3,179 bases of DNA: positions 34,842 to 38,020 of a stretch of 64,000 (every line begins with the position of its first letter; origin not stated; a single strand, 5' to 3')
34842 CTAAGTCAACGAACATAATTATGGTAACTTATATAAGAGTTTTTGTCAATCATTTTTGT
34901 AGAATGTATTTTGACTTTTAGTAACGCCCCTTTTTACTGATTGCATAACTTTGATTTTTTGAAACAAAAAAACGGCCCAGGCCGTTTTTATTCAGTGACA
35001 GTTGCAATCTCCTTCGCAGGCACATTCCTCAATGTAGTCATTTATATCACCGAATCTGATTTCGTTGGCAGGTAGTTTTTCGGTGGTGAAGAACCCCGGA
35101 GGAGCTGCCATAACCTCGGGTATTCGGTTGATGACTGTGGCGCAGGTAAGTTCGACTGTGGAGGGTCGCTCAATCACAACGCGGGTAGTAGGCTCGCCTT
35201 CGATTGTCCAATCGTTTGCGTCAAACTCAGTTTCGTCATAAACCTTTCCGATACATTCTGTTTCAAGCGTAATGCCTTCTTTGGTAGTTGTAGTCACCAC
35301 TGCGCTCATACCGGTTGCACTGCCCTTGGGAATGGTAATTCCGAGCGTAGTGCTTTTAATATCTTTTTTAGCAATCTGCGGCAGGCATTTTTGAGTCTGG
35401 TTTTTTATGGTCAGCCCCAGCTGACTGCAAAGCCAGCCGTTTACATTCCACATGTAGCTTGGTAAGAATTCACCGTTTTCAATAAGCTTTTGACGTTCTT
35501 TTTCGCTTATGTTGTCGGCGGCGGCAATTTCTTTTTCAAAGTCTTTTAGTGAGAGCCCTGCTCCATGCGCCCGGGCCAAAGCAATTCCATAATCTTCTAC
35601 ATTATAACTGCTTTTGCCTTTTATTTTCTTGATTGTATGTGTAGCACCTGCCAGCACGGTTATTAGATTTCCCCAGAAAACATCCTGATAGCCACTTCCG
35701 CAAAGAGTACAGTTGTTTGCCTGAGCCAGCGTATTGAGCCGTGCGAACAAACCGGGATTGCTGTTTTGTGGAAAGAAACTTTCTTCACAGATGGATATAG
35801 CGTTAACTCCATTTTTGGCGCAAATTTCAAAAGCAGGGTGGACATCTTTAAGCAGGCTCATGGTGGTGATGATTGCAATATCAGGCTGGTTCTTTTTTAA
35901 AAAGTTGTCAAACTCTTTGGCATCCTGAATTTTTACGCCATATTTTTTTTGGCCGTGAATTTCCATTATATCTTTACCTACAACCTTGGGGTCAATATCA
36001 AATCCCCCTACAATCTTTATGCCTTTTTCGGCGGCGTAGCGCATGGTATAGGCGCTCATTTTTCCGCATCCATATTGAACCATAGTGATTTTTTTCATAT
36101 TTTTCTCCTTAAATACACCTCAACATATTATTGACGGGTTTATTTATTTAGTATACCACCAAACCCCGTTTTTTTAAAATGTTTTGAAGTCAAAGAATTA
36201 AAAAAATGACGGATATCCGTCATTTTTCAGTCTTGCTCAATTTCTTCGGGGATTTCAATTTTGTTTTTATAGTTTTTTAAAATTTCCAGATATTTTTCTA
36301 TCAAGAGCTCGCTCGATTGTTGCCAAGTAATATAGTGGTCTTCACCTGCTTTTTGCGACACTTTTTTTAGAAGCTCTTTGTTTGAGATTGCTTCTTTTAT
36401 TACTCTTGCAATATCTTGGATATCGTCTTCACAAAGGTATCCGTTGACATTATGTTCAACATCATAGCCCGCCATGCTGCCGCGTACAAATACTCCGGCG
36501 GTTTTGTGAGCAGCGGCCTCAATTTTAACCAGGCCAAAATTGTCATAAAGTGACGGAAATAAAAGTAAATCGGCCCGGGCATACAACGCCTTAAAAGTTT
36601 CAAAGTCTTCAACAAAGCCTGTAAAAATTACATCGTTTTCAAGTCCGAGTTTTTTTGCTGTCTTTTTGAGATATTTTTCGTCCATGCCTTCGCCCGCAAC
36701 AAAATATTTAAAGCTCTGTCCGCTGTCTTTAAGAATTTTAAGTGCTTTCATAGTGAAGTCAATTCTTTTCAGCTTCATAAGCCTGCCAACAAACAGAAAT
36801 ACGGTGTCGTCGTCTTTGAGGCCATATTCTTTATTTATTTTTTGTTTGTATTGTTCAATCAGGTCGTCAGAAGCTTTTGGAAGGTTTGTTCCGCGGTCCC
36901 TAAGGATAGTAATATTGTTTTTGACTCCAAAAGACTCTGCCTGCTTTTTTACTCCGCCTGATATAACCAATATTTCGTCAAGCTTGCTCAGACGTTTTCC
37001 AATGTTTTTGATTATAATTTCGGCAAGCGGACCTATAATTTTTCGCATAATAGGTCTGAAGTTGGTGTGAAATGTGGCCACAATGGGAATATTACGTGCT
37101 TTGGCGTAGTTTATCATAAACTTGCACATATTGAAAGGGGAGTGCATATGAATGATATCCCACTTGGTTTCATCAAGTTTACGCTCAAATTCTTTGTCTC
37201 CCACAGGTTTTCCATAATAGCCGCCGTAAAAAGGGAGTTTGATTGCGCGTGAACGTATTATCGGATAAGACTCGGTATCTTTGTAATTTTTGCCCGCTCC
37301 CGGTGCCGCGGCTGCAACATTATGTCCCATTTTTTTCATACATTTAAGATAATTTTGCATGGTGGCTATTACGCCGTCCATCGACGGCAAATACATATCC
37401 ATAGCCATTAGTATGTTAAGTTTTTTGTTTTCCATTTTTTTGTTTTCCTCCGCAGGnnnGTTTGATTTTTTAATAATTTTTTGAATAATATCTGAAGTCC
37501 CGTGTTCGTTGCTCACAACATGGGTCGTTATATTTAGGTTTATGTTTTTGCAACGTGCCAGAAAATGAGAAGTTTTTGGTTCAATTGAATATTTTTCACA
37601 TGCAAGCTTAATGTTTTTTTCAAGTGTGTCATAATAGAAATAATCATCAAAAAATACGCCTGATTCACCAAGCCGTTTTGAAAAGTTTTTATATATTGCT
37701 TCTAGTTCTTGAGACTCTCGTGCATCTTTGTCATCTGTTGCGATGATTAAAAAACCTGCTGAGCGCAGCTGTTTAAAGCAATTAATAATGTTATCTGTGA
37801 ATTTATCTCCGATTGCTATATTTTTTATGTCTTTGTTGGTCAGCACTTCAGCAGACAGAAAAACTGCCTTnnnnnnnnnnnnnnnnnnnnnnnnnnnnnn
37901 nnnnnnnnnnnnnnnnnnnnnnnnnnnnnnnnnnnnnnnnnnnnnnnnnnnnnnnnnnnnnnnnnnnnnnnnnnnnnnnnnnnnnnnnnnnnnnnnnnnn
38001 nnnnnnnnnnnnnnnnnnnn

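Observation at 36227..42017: Five-gene operon combining FAD/Rieske oxidoreductase, tocopherol-cyclase-like protein, GT8, nucleotidyltransferase-HAD and GT4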

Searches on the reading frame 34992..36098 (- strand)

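Call 3: search_protein_families(library=pfam, proteins=[window:34992-36098:-], max_evalue=0.01)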
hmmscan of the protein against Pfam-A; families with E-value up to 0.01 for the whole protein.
window:34992-36098:- (368 aa): 2 families
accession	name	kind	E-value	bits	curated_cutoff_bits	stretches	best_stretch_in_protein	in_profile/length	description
PF19328.4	DAP_DH_C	-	9.7e-12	45.4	23.3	2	224-357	71-205/206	2,4-diaminopentanoate dehydrogenase C-terminal domain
PF01113.26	DapB_N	-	0.0006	20.3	25.6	1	9-101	6-95/124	Dihydrodipicolinate reductase, N-terminus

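Call 4: search_protein_families(library=ncbifam, proteins=[window:34992-36098:-], max_evalue=0.01)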
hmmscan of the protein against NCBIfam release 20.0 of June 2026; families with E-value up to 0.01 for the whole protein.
window:34992-36098:- (368 aa): 8 families
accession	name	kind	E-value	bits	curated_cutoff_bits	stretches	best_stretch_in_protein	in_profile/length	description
NF040740.1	ornith_Ord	equivalog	7.6e-36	124.2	400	1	6-344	3-329/335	2,4-diaminopentanoate dehydrogenase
NF003990.0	PRK05472.1-4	equivalog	1.6e-06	27.9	233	1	3-100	84-173/214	redox-sensing transcriptional repressor Rex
TIGR00036.1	dapB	equivalog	2.5e-06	27.2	122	1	9-101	8-100/270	4-hydroxy-tetrahydrodipicolinate reductase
NF003994.0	PRK05472.2-3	equivalog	9.1e-06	25.2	130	1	10-79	93-156/217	redox-sensing transcriptional repressor Rex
NF003995.0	PRK05472.2-4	subfamily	3.8e-05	23.3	126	1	5-81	85-155/213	redox-sensing transcriptional repressor Rex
NF003996.0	PRK05472.2-5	equivalog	8.9e-05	22.4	138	1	5-101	79-167/209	redox-sensing transcriptional repressor Rex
NF003993.0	PRK05472.2-2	equivalog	0.00032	20.3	217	1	9-101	89-173/212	redox-sensing transcriptional repressor Rex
NF003989.0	PRK05472.1-3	equivalog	0.0022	17.8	177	1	8-80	90-156/215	redox-sensing transcriptional repressor Rex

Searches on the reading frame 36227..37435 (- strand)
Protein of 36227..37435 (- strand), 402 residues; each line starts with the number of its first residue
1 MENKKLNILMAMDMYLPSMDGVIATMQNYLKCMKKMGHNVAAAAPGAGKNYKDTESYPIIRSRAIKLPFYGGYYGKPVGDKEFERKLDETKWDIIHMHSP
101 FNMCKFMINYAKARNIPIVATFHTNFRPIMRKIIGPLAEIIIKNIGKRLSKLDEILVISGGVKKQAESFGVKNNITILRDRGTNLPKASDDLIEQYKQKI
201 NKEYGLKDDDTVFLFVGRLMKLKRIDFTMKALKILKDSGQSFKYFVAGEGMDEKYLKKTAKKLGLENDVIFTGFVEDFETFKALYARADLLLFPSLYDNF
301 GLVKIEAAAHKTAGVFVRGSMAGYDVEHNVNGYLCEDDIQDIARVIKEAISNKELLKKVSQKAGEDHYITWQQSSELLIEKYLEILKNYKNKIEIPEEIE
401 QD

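Call 3: search_protein_families(library=pfam, proteins=[window:36227-37435:-], max_evalue=0.01)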
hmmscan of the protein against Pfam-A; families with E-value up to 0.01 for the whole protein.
window:36227-37435:- (402 aa): 5 families
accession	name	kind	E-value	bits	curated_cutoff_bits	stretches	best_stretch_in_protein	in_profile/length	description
PF00534.26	Glycos_transf_1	-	9.2e-34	116.9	26.4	1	198-363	3-169/172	Glycosyl transferases group 1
PF13692.12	Glyco_trans_1_4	-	8.3e-25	88.1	27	1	212-352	3-142/142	Glycosyl transferases group 1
PF13439.12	Glyco_transf_4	-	8.6e-19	68.6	28.5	1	21-177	3-161/170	Glycosyltransferase Family 4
PF20706.3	GT4-conflict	-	5.2e-08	32.7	26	1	208-312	195-306/385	Family 4 Glycosyltransferase in conflict systems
PF13579.12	Glyco_trans_4_4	-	1e-05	26.4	29.7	1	21-172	2-148/158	Glycosyl transferase 4-like domain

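Call 4: search_protein_families(library=ncbifam, proteins=[window:36227-37435:-], max_evalue=0.01)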
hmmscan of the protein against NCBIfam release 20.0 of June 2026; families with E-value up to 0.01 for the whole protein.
window:36227-37435:- (402 aa): 38 families (the best 25 are shown)
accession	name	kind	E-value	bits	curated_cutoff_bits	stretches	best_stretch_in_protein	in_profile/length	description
NF049988.1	MGlcDAGSynMgs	equivalog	6.3e-25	88.4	400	1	8-394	3-396/398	alpha-monoglucosyldiacylglycerol synthase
NF038295.1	EPS_HpsP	equivalog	4.7e-24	85.1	550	1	90-385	91-387/388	hormogonium polysaccharide biosynthesis glycosyltransferase HpsP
NF053787.1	GlcN_PG_synth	equivalog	1.3e-22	80.1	480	1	21-386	16-360/361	N-acetylglucosaminyl phosphatidylglycerol synthase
NF046085.1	XrtY_assoc_Gly1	equivalog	2.3e-22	79.4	400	1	89-388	95-383/387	XrtY-associated glycosyltransferase XYAG1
TIGR03999.1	thiol_BshA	equivalog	3e-22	79.1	273.7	1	89-387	82-371/375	N-acetyl-alpha-D-glucosaminyl L-malate synthase BshA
TIGR04157.1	glyco_rSAM_CFB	subfamily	1.5e-18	67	400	1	152-310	170-323/406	TIGR04157 family glycosyltransferase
TIGR03449.1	mycothiol_MshA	equivalog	2.4e-16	59.7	462.5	1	200-386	210-404/406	D-inositol-3-phosphate glycosyltransferase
TIGR04063.1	stp3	hypoth_equivalog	3.8e-16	59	442.05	1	85-385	86-391/397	TIGR04063 family PEP-CTERM/XrtA system glycosyltransferase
NF053513.1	Gtran_IagA_BgsA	equivalog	7.5e-14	51.5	460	1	89-362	41-310/333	LTA glycolipid anchor biosynthesis glycosyltransferase, IagA/BgsA family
NF007396.0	PRK09922.1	equivalog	2.3e-13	49.7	385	1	149-358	133-332/361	lipopolysaccharide 1,6-galactosyltransferase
TIGR02149.1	glgA_Coryne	subfamily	2.4e-13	50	302.4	1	90-373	82-378/391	glycogen synthase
NF047880.1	glyco_SdgA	exception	4.7e-13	48.5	800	1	91-363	216-467/488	serine-aspartate repeat adhesin O-glycosyltransferase SdgA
NF047684.1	TeichurnBiosyTuaC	equivalog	1.4e-12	47.3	550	1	91-386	108-390/391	teichuronic acid biosynthesis protein TuaC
NF041876.1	EPS_EpsE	equivalog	2e-12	47.1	400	1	213-363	217-372/389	exopolysaccharide biosynthesis GT4 family glycosyltransferase EpsE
NF038255.1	exopoly_VpsD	equivalog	2.7e-12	46.2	300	1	85-338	95-334/381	VpsD family glycosyltransferase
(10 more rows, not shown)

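Call 72: search_solved_structures(query=window:36227-37435:-, max_evalue=0.00001)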
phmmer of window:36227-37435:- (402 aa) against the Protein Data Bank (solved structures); distinct sequences matched with E-value up to 0.00001: 46.
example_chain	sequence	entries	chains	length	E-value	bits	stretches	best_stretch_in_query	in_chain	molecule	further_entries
2jjm_A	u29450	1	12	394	4.1e-15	59.1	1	31-384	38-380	GLYCOSYL TRANSFERASE, GROUP 1 FAMILY PROTEIN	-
3mbo_A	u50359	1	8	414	4.9e-15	58.8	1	30-384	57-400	Glycosyltransferase, group 1 family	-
5d00_A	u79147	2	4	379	1.3e-11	47.5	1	88-363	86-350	N-acetyl-alpha-D-glucosaminyl L-malate synthase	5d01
6n1x_A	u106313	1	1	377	6.3e-10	42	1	87-361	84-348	Glycosyltransferase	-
6d9t_A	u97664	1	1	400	7.5e-10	41.7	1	87-379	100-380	Glycosyl transferase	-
5i45_A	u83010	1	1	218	1.7e-09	40.5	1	217-365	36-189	Glycosyl transferases group 1 family protein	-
4x6l_A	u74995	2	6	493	2.7e-09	39.9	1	214-386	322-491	TarM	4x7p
4x7m_A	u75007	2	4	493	2.8e-09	39.9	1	214-386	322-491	TarM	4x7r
4wac_A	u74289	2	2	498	2.8e-09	39.8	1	214-386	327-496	Glycosyl transferase, group 1 family protein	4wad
3fro_A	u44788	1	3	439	4.1e-09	39.3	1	196-383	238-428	GlgA glycogen synthase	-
2bis_A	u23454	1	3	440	4.1e-09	39.3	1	196-383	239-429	GLGA GLYCOGEN SYNTHASE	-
3l01_A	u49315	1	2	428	6.7e-09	38.6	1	196-382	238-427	GlgA glycogen synthase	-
9m88_C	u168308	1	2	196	2.1e-08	37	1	196-350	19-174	Glycogen synthase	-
2bfw_A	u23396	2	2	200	2.2e-08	36.9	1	196-350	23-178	GLGA GLYCOGEN SYNTHASE | PGS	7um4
4n9w_A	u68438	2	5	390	2.8e-08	36.6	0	21-128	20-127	GDP-mannose-dependent alpha-(1-2)-phosphatidylinositol mannosyltransferase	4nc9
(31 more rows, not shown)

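Call 88: search_protein_families(library=padloc, proteins=[window:36227-37435:-], max_evalue=0.001)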
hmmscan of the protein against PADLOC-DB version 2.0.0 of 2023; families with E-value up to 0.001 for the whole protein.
window:36227-37435:- (402 aa): 0 families

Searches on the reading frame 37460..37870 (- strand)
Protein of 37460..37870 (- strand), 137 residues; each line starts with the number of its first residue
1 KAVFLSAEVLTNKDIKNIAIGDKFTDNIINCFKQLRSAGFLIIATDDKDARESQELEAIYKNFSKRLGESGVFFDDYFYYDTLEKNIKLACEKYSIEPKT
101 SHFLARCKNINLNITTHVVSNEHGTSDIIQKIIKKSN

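Call 69: search_protein_families(library=pfam, proteins=[window:37460-37870:-], max_evalue=10)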
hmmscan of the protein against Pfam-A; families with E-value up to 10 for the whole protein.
seq(137 aa): 1 family
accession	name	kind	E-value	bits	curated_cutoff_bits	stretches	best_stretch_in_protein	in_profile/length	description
PF13173.12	AAA_14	-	0.022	15.2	27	1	33-94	24-88/129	AAA domain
